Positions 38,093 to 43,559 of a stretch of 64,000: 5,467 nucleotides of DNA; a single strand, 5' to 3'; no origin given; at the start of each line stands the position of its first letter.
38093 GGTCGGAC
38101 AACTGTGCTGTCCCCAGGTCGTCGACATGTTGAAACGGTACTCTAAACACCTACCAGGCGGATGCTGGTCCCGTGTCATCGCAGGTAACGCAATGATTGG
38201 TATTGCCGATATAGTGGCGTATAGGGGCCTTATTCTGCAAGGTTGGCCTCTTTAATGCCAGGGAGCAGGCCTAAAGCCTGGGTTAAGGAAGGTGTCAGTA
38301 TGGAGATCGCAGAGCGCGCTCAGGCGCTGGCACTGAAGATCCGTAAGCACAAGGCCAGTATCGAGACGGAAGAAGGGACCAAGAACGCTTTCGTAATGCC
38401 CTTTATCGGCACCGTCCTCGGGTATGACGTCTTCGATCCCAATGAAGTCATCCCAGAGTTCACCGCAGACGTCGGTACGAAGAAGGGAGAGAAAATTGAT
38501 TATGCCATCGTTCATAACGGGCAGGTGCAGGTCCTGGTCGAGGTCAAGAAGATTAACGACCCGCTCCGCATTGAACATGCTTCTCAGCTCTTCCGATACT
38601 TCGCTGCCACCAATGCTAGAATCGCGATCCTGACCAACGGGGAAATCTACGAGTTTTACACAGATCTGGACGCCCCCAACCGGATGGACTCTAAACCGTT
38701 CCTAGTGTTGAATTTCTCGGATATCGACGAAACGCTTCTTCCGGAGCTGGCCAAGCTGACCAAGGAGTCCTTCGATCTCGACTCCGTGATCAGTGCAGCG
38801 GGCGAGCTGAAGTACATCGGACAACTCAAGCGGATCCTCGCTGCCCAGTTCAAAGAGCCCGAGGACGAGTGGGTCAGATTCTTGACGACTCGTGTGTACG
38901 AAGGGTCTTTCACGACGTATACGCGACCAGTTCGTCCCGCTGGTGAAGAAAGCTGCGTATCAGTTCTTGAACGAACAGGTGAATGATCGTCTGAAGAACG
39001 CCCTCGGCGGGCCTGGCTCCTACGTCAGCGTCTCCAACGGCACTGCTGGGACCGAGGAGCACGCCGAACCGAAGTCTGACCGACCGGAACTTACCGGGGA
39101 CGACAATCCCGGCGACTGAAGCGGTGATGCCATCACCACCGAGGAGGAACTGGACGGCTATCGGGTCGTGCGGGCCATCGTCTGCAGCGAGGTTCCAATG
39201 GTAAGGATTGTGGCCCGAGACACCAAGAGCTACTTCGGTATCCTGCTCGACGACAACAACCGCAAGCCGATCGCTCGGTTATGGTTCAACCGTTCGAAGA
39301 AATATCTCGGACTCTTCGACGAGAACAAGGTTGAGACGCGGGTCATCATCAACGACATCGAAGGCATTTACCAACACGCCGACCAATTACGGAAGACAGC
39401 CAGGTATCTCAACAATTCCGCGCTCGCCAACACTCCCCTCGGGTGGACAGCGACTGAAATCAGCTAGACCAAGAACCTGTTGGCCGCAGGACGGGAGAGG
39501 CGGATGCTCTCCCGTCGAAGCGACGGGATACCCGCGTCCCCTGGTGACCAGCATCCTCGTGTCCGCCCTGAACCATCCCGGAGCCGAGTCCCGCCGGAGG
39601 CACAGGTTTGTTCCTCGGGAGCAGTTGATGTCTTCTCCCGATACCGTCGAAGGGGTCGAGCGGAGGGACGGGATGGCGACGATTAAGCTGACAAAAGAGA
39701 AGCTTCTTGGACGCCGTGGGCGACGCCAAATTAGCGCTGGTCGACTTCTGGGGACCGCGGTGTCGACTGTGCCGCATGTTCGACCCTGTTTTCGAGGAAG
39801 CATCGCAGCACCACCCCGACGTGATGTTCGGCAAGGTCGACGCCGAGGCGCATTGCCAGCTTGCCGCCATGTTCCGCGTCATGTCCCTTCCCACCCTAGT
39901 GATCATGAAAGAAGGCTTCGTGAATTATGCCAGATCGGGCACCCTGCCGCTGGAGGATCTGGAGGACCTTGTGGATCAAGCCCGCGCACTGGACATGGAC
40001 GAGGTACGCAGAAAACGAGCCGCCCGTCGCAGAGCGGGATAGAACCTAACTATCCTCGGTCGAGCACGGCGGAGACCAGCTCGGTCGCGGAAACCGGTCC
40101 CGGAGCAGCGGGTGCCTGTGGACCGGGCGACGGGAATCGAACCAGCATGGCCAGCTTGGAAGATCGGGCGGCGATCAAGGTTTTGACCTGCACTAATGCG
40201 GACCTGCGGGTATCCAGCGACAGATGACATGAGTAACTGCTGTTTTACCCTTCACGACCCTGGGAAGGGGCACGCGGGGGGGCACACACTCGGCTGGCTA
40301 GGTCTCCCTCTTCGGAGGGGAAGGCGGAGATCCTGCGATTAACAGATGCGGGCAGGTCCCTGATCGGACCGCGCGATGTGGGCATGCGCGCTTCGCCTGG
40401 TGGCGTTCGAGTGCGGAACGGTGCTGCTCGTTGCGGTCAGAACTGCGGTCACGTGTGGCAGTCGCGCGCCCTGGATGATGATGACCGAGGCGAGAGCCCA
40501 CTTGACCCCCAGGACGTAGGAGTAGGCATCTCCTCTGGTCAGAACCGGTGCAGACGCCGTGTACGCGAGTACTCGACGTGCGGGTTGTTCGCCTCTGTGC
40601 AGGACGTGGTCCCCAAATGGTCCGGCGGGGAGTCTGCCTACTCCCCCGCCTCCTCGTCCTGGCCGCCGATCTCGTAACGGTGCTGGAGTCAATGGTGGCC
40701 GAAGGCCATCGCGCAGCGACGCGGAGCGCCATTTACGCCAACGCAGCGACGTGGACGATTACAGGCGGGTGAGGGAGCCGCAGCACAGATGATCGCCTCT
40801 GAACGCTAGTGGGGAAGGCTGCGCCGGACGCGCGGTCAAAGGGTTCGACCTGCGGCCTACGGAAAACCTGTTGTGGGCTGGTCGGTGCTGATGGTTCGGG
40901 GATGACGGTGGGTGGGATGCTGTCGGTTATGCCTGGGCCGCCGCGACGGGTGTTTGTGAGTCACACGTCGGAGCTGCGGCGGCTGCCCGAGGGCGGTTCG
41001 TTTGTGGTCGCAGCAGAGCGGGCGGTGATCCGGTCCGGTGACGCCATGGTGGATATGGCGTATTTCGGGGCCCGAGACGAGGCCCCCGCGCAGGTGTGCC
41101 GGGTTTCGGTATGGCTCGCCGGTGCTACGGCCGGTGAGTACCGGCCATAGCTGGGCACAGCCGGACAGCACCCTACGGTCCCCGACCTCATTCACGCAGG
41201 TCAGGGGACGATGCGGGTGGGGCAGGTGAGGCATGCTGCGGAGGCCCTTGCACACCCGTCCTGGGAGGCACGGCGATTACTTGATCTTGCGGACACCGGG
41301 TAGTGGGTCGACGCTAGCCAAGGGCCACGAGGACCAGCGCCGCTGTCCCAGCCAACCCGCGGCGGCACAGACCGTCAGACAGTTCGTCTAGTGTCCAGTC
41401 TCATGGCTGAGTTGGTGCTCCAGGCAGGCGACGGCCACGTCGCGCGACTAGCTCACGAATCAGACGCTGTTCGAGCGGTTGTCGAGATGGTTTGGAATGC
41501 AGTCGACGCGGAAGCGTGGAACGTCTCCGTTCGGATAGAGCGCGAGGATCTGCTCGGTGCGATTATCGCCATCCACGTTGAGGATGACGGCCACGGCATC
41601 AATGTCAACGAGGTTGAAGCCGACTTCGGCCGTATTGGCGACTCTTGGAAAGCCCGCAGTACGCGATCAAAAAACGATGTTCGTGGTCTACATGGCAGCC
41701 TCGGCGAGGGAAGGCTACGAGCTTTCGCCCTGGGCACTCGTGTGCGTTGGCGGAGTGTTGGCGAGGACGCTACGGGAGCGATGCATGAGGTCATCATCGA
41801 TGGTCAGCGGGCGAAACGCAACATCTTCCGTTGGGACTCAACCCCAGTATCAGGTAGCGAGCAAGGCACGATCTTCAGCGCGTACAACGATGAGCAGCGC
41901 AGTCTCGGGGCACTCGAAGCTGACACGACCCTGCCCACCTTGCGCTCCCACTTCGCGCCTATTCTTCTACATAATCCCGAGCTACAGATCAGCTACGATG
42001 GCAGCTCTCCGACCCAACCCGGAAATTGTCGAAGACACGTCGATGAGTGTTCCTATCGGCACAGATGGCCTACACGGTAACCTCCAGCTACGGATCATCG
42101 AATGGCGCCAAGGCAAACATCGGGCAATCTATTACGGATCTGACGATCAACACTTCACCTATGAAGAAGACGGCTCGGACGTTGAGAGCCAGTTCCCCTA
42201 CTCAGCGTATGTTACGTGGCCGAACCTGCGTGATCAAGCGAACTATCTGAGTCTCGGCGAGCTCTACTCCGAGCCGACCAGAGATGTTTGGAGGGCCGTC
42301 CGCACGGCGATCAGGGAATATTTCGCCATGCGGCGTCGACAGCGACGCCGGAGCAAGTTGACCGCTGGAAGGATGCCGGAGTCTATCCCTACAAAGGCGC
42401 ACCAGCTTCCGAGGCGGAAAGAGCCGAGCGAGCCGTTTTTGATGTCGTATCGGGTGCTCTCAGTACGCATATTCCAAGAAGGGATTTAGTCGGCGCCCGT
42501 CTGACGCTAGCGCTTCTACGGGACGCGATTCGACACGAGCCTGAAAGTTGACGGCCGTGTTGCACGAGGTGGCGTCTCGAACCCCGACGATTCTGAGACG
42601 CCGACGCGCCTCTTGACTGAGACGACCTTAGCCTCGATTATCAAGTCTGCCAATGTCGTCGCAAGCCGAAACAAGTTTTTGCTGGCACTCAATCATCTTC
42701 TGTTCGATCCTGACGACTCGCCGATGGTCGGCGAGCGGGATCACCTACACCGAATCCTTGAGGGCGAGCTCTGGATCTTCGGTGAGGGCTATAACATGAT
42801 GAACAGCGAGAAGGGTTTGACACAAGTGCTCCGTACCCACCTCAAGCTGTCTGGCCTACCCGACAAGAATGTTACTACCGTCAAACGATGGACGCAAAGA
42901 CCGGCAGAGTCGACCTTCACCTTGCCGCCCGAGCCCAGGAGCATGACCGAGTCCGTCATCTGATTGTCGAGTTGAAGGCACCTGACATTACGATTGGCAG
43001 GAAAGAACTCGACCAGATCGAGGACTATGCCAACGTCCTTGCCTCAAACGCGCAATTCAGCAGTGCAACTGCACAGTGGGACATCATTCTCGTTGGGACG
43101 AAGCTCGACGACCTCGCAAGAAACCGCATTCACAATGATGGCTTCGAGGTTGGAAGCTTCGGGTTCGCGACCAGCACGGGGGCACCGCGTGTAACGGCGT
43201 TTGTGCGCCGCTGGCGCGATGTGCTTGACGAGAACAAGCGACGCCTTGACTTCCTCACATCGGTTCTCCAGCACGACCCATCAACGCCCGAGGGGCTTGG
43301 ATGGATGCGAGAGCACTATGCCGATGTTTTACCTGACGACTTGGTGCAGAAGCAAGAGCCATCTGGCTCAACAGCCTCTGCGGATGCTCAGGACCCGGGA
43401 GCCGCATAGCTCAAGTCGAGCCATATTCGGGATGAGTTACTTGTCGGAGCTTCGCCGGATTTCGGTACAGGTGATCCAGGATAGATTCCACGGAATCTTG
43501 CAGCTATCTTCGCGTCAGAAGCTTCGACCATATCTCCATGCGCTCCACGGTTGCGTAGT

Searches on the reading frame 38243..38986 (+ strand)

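Call 76: search_protein_families(library=pfam, proteins=[window:38243-38986:+], max_evalue=0.001)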
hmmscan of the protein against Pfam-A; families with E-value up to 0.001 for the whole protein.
window:38243-38986:+ (247 aa): 2 families
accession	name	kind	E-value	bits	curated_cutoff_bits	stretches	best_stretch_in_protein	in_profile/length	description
PF04313.20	HSDR_N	-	8.5e-12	45.8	25.1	1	69-146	114-197/198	Type I restriction enzyme R protein N terminus (HSDR_N)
PF13588.12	HSDR_N_2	-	1.7e-06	28.5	25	1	65-139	20-94/110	Type I restriction enzyme R protein N terminus (HSDR_N)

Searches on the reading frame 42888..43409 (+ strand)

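Call 76: search_protein_families(library=pfam, proteins=[window:42888-43409:+], max_evalue=0.001)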
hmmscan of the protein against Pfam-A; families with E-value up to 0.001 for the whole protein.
window:42888-43409:+ (173 aa): 1 family
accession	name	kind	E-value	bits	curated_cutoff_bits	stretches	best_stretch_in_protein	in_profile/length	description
PF13588.12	HSDR_N_2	-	0.00018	22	25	1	4-67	35-92/110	Type I restriction enzyme R protein N terminus (HSDR_N)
